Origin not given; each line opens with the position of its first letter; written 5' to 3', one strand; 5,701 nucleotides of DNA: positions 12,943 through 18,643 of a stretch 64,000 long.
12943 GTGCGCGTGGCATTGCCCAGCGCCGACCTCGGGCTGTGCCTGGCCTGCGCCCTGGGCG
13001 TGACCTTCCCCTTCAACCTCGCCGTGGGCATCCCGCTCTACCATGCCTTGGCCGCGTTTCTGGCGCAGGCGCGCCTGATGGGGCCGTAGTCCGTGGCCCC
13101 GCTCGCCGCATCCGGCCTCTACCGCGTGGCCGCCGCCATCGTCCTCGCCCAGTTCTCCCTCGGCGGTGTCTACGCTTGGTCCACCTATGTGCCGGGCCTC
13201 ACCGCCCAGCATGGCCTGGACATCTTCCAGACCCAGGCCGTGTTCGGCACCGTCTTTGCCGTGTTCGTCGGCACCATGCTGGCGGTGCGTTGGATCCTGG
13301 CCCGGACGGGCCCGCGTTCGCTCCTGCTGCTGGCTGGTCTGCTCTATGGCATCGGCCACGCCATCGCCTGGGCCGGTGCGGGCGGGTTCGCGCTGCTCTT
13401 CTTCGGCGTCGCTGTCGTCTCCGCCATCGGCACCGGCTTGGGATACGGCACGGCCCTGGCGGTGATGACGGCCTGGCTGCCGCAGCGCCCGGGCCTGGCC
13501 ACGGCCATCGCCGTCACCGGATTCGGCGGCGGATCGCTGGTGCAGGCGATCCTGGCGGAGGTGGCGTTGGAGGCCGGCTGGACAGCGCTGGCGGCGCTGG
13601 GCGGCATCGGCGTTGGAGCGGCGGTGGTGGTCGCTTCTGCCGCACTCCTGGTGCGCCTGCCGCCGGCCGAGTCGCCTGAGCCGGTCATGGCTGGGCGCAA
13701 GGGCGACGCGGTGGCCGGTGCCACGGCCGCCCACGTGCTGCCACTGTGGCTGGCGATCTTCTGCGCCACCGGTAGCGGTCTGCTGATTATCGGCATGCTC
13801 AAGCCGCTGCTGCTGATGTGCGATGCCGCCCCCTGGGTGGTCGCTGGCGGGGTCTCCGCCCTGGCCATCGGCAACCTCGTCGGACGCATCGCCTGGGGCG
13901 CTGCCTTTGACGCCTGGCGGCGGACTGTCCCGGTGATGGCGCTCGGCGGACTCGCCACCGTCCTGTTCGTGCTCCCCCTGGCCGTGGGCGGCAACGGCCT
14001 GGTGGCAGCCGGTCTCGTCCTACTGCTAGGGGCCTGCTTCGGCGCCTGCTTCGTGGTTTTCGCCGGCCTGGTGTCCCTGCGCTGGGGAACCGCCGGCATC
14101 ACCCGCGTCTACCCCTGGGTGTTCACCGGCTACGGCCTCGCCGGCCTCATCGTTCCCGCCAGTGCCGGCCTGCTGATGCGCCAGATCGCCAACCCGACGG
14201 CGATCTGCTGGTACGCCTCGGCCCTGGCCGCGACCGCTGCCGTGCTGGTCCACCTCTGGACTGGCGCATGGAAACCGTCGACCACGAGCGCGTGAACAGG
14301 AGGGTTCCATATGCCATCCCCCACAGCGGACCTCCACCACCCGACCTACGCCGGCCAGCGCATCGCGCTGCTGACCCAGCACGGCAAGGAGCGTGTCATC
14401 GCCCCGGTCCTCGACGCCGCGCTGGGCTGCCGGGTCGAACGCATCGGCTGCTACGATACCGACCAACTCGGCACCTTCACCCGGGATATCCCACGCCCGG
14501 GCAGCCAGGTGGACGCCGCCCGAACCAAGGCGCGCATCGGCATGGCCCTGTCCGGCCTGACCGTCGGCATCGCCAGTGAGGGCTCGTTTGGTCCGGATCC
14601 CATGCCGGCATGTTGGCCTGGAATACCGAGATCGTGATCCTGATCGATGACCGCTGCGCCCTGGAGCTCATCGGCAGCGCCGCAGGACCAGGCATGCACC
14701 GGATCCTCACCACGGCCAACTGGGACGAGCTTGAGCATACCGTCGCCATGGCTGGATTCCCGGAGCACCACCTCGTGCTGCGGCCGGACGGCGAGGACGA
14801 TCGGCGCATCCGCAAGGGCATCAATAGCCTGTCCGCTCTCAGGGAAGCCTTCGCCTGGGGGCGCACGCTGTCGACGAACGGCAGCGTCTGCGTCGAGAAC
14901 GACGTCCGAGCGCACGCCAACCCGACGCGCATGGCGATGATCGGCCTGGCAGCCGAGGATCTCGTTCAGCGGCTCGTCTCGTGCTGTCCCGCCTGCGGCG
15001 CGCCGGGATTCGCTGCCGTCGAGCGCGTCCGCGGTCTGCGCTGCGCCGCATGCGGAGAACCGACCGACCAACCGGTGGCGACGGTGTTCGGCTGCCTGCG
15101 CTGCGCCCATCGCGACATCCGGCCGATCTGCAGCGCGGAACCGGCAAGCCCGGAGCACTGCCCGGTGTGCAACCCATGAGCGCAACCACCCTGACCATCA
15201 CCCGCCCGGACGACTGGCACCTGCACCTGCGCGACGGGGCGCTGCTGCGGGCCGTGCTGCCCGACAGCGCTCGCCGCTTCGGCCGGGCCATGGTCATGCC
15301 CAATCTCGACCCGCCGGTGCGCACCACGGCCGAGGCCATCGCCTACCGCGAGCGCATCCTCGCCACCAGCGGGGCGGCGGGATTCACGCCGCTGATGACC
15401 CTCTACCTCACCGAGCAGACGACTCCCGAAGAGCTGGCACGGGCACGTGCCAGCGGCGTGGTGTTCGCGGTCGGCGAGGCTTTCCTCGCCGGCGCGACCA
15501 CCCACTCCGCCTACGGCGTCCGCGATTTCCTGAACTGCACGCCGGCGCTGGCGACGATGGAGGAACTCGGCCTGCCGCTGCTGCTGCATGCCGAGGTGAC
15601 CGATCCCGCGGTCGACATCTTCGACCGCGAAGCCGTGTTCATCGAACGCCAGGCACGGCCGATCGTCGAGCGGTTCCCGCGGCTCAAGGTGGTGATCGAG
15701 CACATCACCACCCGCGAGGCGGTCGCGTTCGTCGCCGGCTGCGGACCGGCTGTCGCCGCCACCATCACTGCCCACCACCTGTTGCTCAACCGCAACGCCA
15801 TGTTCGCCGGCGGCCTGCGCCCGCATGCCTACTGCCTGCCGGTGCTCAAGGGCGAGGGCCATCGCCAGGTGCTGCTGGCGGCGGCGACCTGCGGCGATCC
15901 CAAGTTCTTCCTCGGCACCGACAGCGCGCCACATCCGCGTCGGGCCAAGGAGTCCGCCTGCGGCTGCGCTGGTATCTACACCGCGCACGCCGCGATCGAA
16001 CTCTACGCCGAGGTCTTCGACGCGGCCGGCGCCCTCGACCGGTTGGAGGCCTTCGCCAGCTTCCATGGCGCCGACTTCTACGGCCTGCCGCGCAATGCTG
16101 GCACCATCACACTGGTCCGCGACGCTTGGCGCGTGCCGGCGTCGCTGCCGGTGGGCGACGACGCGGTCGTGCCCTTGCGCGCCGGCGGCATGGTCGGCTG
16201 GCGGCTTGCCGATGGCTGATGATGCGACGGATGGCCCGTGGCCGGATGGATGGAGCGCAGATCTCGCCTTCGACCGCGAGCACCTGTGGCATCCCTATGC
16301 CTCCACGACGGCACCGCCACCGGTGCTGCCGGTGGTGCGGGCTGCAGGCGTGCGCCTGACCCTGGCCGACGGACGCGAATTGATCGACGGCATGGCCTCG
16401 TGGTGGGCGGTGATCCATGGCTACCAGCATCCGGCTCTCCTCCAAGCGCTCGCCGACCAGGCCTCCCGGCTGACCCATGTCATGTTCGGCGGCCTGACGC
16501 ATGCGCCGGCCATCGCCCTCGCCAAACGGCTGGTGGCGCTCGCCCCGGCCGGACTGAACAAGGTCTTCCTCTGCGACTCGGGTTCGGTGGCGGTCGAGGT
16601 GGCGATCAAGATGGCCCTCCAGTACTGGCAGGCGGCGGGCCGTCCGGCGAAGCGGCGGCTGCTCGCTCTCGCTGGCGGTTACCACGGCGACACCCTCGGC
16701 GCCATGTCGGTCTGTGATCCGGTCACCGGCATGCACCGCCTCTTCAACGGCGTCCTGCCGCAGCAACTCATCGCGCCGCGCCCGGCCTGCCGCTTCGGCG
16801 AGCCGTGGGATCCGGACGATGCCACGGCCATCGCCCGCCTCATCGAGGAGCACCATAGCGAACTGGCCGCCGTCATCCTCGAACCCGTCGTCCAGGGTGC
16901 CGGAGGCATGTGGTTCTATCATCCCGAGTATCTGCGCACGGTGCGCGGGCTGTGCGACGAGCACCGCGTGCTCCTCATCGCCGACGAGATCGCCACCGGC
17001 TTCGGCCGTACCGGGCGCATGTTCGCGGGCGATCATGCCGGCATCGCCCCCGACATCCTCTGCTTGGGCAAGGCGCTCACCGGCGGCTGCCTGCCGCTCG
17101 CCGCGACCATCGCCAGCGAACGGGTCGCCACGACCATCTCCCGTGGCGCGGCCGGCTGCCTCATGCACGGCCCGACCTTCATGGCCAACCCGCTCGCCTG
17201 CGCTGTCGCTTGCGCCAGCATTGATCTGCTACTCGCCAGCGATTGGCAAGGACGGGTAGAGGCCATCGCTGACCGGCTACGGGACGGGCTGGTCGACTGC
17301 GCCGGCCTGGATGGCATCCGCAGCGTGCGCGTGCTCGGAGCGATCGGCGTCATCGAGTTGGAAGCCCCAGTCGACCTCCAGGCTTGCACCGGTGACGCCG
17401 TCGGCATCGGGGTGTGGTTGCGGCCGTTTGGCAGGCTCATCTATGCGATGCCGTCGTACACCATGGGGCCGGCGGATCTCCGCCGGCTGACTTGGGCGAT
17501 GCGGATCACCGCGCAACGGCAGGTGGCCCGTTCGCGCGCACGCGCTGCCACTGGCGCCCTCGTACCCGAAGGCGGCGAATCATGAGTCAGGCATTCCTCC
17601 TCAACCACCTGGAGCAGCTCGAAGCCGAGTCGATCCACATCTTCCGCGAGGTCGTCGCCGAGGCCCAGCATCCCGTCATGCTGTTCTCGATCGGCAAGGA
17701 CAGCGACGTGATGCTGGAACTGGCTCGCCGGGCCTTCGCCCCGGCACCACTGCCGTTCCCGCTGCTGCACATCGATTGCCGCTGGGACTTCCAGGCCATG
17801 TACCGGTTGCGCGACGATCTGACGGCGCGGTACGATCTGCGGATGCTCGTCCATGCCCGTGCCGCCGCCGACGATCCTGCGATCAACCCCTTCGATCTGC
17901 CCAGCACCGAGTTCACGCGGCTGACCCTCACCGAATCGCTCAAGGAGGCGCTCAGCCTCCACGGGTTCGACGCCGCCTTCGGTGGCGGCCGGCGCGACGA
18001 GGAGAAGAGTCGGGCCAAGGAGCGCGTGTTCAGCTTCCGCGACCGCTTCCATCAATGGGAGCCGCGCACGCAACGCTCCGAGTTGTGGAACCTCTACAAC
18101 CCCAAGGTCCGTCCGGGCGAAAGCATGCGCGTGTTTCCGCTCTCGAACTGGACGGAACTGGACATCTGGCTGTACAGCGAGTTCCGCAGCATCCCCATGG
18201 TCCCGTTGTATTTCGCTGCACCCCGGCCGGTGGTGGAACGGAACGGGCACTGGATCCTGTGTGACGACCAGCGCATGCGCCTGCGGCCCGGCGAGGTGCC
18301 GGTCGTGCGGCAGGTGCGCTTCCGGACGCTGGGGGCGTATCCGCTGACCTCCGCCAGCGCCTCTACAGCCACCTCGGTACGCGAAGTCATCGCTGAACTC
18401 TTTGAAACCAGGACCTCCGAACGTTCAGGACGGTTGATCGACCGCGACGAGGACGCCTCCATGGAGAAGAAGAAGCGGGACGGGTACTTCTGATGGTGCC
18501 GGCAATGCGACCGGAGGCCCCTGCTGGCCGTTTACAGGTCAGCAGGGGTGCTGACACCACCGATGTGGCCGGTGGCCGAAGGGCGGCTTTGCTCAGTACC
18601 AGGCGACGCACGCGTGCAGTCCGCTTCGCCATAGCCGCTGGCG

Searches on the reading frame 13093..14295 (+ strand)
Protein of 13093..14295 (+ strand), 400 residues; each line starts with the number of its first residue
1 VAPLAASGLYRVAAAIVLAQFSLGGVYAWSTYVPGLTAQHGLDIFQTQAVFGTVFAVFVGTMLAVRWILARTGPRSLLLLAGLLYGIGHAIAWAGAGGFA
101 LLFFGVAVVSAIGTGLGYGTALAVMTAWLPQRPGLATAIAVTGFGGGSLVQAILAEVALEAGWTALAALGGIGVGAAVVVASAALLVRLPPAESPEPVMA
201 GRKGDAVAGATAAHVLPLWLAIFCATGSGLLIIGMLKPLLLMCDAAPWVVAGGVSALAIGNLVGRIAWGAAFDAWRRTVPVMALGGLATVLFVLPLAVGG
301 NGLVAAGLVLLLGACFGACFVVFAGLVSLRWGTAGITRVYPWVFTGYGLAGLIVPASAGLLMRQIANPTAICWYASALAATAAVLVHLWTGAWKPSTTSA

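Call 13: search_protein_families(library=pfam, proteins=[window:13093-14295:+], max_evalue=0.001)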
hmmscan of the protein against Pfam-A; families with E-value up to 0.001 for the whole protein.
window:13093-14295:+ (400 aa): 1 family
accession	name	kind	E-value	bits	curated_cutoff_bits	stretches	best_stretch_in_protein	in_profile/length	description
PF07690.21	MFS_1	-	3.5e-16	59.5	33.4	1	24-355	11-347/347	Major Facilitator Superfamily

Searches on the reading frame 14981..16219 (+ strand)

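Call 13: search_protein_families(library=pfam, proteins=[window:14981-16219:+], max_evalue=0.001)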
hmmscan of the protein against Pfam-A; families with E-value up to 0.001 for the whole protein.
window:14981-16219:+ (412 aa): 2 families
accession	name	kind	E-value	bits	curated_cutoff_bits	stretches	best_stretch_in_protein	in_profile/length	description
PF01979.26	Amidohydro_1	-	1.4e-14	54.5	25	1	78-383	8-314/345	Amidohydrolase family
PF04909.20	Amidohydro_2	-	7.9e-06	26.3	26.4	1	59-242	38-179/289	Amidohydrolase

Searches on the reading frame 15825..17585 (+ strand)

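Call 14: search_protein_families(library=pfam, proteins=[window:15825-17585:+], max_evalue=0.001)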
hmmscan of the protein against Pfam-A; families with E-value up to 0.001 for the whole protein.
window:15825-17585:+ (586 aa): 1 family
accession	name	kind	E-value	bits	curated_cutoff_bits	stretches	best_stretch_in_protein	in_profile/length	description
PF00202.27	Aminotran_3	-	2.1e-115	386.1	30.5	1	163-556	6-396/403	Aminotransferase class-III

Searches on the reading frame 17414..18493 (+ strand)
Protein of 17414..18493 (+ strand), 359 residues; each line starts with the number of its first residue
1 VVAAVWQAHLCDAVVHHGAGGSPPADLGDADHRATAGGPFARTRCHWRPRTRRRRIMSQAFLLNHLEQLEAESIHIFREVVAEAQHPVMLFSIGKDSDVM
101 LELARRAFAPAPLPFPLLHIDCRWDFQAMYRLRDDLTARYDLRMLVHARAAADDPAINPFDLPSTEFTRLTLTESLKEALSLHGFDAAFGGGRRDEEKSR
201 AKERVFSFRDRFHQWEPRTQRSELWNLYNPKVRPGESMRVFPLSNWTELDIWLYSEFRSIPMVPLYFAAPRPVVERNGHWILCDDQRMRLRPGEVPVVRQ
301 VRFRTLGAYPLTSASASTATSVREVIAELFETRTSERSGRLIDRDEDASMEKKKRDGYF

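Call 14: search_protein_families(library=pfam, proteins=[window:17414-18493:+], max_evalue=0.001)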
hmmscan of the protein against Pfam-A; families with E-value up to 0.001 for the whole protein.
window:17414-18493:+ (359 aa): 1 family
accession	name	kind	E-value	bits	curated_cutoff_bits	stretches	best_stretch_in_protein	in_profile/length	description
PF01507.26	PAPS_reduct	-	8.2e-44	150.1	22.5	1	87-313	2-174/175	Phosphoadenosine phosphosulfate reductase domain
